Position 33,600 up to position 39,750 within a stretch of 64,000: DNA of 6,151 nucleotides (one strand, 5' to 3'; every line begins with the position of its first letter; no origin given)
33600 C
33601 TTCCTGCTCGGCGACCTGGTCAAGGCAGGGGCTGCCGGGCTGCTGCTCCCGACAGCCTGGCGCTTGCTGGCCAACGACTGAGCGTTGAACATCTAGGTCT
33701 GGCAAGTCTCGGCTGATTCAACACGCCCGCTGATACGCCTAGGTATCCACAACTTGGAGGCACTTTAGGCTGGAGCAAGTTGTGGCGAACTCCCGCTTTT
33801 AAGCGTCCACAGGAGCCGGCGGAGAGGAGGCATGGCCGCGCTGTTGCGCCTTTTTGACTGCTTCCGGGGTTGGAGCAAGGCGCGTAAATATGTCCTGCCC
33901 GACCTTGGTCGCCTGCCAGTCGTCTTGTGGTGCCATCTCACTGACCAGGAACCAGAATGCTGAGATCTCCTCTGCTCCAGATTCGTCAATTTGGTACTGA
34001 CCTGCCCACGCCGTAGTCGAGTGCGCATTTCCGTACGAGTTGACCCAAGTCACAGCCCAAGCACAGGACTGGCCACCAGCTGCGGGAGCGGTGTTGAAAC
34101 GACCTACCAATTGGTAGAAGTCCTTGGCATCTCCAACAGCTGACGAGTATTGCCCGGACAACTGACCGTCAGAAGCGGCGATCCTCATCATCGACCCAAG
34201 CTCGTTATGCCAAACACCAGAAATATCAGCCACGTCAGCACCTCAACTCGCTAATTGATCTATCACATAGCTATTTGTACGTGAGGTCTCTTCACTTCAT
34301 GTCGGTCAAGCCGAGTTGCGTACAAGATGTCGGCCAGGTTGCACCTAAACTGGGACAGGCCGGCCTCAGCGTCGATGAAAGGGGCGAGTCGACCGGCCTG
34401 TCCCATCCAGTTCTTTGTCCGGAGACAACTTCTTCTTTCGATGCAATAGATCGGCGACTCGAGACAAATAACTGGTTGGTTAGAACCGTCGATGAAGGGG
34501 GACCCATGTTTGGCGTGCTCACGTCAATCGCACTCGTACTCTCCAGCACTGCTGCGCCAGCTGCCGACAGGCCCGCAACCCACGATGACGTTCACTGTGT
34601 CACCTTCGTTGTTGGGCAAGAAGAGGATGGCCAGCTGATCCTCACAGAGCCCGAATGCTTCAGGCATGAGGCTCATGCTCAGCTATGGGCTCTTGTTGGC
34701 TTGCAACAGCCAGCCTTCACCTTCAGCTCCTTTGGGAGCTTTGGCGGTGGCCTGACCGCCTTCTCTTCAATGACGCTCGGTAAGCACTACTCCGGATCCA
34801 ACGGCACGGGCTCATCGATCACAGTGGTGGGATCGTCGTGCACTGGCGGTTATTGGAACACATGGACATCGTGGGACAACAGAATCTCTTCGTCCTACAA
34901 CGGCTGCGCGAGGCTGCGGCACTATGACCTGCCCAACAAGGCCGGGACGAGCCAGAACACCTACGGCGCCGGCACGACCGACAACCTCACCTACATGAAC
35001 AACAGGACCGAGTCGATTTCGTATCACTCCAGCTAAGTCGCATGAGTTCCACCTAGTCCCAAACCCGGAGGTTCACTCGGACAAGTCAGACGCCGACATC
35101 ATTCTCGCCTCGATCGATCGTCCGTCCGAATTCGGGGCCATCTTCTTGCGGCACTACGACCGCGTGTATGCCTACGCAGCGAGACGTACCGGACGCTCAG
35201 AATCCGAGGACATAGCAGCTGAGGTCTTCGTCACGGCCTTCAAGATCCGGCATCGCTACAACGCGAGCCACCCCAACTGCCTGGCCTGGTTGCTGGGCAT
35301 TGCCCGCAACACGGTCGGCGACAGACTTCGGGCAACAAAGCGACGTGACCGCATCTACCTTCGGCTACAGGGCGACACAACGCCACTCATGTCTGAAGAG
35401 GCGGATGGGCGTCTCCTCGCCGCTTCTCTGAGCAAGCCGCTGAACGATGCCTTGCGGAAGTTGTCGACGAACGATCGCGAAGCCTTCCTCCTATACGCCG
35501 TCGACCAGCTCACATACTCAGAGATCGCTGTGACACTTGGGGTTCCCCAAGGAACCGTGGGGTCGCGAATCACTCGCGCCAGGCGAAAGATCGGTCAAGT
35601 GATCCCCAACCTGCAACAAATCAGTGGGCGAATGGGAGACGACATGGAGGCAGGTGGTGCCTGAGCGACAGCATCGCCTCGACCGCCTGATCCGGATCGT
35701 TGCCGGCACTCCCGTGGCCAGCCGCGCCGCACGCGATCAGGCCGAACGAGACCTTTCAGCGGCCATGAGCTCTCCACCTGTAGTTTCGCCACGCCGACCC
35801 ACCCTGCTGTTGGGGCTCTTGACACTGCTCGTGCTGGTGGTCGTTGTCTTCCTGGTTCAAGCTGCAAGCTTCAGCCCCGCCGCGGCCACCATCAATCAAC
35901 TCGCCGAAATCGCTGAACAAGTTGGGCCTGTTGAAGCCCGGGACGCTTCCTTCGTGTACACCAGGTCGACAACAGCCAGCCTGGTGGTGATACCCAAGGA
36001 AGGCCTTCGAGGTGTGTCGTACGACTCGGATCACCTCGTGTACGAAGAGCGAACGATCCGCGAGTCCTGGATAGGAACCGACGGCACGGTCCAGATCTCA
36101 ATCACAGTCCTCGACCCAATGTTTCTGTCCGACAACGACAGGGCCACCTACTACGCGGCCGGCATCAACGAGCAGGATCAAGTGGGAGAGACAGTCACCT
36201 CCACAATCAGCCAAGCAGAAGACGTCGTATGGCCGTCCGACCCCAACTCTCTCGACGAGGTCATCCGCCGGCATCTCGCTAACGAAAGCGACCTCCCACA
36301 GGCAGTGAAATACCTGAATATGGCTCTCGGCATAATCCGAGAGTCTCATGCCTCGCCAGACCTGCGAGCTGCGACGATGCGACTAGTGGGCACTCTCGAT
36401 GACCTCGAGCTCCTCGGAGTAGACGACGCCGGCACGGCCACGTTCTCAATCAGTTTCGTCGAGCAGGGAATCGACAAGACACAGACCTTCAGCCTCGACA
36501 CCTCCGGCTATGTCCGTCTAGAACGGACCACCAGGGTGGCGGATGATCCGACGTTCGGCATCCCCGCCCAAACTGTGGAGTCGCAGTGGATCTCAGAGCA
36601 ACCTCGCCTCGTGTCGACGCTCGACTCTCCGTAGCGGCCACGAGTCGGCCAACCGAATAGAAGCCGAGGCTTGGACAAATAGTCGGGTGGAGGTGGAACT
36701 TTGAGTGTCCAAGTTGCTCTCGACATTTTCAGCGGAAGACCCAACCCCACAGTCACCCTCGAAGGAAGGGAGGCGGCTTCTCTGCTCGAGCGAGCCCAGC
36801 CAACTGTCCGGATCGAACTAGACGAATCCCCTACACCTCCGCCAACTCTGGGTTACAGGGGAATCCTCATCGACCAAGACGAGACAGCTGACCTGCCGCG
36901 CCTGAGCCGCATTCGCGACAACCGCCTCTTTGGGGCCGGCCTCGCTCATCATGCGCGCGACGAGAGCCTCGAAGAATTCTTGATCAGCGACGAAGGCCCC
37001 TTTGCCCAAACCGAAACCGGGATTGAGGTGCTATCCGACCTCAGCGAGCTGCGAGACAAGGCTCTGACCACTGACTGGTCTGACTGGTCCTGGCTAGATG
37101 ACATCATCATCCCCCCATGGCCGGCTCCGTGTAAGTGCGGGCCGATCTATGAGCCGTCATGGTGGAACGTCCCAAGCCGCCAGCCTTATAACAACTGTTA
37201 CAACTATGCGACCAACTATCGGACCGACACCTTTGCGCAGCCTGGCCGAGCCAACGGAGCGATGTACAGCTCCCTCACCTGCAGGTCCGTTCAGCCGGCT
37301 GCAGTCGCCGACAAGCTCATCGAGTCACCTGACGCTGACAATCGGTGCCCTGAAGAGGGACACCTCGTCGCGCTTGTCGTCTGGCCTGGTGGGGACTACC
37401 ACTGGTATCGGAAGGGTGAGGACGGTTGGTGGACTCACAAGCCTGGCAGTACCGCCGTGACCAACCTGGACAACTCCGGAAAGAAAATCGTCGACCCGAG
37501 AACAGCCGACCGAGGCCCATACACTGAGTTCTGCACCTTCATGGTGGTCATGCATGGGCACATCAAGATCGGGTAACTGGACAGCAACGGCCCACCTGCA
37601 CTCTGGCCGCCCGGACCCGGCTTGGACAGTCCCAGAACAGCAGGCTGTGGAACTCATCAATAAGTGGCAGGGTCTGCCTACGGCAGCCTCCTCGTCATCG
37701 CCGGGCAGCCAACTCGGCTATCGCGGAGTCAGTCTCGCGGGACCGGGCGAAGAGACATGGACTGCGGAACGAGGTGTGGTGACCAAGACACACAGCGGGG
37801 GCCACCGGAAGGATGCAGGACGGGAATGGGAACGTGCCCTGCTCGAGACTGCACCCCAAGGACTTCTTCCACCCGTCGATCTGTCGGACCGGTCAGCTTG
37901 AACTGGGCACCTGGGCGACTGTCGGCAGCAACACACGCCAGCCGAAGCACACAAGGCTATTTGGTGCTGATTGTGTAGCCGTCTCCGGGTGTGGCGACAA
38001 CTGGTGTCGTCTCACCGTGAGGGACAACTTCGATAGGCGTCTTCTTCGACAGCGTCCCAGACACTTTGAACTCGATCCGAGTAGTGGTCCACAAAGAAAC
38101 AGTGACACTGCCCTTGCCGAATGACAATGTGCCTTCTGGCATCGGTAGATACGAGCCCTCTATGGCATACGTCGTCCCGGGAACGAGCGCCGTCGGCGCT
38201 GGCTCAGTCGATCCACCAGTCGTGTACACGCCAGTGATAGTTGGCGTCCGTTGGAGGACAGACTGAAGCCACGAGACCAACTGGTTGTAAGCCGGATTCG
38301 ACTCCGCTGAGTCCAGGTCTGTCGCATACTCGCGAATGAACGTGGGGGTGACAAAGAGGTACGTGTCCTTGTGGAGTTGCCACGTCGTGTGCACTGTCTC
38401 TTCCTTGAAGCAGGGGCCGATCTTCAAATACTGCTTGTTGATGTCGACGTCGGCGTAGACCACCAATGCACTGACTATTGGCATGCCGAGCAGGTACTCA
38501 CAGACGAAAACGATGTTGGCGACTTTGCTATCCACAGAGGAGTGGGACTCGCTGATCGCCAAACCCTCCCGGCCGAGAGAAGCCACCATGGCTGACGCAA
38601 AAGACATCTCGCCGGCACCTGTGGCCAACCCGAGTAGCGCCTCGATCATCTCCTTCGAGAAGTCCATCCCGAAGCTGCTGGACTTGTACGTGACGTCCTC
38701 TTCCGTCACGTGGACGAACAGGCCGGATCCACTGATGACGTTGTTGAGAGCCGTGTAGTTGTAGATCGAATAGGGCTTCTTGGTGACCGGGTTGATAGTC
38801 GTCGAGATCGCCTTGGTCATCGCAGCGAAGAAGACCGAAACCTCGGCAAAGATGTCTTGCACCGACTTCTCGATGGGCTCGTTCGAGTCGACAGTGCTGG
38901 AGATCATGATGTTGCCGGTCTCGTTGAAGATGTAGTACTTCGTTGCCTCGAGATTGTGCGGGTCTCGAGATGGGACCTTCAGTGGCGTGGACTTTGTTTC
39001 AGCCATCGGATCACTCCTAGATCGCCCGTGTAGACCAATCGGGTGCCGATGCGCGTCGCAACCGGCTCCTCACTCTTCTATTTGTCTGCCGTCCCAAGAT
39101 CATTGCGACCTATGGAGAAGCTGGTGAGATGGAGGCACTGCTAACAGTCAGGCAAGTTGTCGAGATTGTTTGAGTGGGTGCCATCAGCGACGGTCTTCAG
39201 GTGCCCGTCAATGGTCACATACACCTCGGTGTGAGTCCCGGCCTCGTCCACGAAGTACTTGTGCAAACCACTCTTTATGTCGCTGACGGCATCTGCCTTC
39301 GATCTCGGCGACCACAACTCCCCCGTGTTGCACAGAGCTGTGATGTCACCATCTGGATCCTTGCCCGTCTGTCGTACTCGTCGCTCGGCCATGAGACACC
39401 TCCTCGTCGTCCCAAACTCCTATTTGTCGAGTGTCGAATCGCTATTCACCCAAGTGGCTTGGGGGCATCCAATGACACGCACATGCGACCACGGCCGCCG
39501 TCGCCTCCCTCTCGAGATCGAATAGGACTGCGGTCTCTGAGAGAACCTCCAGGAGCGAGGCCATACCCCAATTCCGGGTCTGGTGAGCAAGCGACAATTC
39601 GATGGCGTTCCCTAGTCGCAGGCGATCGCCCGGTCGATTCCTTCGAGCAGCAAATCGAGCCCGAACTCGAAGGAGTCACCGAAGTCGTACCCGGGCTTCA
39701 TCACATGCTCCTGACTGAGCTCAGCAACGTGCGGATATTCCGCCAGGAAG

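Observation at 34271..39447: Shared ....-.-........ promoter-like motif links four genes around an ECF sigma/anti-sigma pair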

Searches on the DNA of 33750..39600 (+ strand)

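Call 93: search_dna_similar(query=window:33750-39600:+, collection=plasmids, mode=distant, max_rows=8)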
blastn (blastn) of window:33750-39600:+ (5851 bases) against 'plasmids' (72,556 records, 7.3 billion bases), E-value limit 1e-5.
Records with a match: 2; places in all: 2; records where one place covers at least 80% of the query: 0.
Best place of each record, by identity: 60-80% 2.
By first word of the organism name: Clavibacter 1; Paracoccus 1.
By predicted mobility (MOB-suite, as given by PLSDB): non-mobilizable 2.
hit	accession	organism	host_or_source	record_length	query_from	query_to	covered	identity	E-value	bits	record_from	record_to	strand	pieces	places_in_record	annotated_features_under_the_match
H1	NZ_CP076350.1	Clavibacter michiganensis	Solanum lycopersicum (tomato),plant ...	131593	5500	5647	3%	70.5%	2e-6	64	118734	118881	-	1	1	DUF3892 domain-containing protein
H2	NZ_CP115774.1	Paracoccus sediminicola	cell culture,sediment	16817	5528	5655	2%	74.8%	1e-9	76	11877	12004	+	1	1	DUF3892 domain-containing protein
